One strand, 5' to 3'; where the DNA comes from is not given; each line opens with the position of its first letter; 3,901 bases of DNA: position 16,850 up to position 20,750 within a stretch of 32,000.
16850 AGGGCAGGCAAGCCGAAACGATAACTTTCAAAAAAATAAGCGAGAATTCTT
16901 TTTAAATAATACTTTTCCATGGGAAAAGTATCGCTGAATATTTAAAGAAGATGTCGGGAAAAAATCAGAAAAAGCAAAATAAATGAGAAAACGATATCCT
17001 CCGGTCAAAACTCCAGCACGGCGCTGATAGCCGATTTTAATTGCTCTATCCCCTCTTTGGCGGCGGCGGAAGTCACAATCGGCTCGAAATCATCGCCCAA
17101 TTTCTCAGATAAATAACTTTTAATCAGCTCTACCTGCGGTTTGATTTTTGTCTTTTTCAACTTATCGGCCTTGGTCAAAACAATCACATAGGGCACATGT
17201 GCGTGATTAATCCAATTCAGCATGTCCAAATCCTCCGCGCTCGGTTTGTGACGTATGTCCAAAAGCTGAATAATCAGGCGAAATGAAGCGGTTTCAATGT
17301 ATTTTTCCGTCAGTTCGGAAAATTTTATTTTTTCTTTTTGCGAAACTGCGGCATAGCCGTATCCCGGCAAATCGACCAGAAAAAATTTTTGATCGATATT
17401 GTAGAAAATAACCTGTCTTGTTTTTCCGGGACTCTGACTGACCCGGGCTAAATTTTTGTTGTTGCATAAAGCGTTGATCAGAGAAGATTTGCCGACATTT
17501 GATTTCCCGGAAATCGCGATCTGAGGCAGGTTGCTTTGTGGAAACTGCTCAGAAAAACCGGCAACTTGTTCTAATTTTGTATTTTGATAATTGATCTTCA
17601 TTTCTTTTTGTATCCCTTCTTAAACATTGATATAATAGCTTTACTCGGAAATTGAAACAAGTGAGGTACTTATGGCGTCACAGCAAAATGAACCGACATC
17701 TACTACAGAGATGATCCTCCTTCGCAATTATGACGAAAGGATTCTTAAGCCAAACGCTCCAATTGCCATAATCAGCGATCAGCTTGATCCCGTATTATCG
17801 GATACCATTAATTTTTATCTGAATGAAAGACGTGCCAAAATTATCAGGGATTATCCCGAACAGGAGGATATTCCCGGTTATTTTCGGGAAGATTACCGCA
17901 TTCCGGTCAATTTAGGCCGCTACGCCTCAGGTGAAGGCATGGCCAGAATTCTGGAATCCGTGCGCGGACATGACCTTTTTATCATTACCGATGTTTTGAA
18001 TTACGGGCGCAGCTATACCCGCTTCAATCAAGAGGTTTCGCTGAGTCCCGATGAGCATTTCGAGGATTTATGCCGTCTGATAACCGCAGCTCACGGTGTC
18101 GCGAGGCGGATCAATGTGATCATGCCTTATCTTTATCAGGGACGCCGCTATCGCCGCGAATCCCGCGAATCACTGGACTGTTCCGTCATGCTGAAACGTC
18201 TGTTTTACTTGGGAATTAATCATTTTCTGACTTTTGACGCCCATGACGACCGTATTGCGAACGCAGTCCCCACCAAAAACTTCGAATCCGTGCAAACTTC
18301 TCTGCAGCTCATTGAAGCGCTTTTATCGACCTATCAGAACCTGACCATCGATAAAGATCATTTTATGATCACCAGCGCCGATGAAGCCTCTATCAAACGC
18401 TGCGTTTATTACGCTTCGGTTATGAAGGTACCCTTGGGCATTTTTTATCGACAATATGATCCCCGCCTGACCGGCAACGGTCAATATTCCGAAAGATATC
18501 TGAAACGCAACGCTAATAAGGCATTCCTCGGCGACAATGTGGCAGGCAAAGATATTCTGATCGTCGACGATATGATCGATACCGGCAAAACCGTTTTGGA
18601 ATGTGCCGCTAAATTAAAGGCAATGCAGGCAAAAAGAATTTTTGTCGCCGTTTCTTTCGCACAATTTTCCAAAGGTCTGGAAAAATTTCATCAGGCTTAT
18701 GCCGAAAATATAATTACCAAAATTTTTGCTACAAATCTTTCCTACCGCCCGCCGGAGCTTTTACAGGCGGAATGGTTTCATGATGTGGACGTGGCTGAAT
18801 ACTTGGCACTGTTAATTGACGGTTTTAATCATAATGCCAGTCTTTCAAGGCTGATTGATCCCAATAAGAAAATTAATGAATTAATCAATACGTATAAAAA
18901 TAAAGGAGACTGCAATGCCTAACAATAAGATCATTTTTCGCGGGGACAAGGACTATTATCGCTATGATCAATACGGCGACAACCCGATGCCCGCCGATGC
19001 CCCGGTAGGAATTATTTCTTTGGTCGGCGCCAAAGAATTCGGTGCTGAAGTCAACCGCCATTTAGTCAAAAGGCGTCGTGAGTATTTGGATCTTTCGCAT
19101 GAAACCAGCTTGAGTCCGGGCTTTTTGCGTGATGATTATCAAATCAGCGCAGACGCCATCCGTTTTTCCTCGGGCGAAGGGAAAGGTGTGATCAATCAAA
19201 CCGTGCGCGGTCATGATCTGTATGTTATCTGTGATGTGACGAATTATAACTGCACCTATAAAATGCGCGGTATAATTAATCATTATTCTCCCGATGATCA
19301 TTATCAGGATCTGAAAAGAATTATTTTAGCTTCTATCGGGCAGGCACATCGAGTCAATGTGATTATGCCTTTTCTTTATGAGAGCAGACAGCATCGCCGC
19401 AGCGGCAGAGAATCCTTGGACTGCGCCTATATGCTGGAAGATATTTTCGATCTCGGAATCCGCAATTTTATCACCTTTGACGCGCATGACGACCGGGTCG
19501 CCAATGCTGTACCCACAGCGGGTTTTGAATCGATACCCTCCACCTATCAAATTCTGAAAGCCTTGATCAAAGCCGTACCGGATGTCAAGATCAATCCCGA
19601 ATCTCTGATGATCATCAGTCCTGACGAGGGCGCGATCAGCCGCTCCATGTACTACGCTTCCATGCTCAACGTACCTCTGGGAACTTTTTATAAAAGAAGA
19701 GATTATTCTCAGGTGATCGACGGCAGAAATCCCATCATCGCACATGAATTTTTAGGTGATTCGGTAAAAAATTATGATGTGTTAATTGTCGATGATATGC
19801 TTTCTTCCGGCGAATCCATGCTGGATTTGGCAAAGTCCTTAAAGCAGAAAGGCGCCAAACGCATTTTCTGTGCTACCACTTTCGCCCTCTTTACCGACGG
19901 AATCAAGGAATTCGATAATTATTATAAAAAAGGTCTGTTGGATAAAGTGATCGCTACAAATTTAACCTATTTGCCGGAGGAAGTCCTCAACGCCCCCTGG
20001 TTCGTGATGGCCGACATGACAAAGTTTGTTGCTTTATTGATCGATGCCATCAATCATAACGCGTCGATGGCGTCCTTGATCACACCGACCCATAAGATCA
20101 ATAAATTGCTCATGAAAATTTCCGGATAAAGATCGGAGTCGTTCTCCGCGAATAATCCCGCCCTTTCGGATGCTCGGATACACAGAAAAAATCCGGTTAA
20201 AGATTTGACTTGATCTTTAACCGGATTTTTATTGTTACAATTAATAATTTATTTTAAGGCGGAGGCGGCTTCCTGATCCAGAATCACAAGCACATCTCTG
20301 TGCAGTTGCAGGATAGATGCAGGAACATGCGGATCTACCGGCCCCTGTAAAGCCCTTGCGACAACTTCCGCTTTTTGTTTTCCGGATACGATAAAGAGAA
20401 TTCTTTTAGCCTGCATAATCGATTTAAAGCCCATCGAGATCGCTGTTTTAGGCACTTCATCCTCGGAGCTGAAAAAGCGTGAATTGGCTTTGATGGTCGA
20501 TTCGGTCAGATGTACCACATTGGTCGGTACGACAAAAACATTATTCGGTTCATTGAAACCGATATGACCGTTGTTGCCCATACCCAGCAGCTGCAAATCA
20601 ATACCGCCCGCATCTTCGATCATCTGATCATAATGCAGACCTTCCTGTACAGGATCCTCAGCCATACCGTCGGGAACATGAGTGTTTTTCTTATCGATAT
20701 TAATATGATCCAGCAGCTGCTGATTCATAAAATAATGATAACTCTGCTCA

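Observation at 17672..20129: Translationally coupled tandem pair of long PRPP-synthase-like paralogs with complementary active-site degeneration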

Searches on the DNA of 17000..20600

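Call 57: search_rna_families(source=window, start=17000, end=20600, threshold=evalue, max_evalue=1)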
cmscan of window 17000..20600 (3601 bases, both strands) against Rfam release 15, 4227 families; matches with E-value up to 1: 3.
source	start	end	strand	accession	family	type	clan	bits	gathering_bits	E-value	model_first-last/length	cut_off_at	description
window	20184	20244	+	RF02433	SpF36_sRNA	Gene; sRNA;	-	27.3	48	0.59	1-51/51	no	Streptococcus sRNA SpF36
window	17530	17600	-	RF02111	IS009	Gene;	-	19.6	117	0.13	1-199/199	no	IS009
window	17468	17586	+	RF00645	MIR169_2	Gene; miRNA;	CL00098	18.5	50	0.31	1-118/118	no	MIR169_2 microRNA precursor family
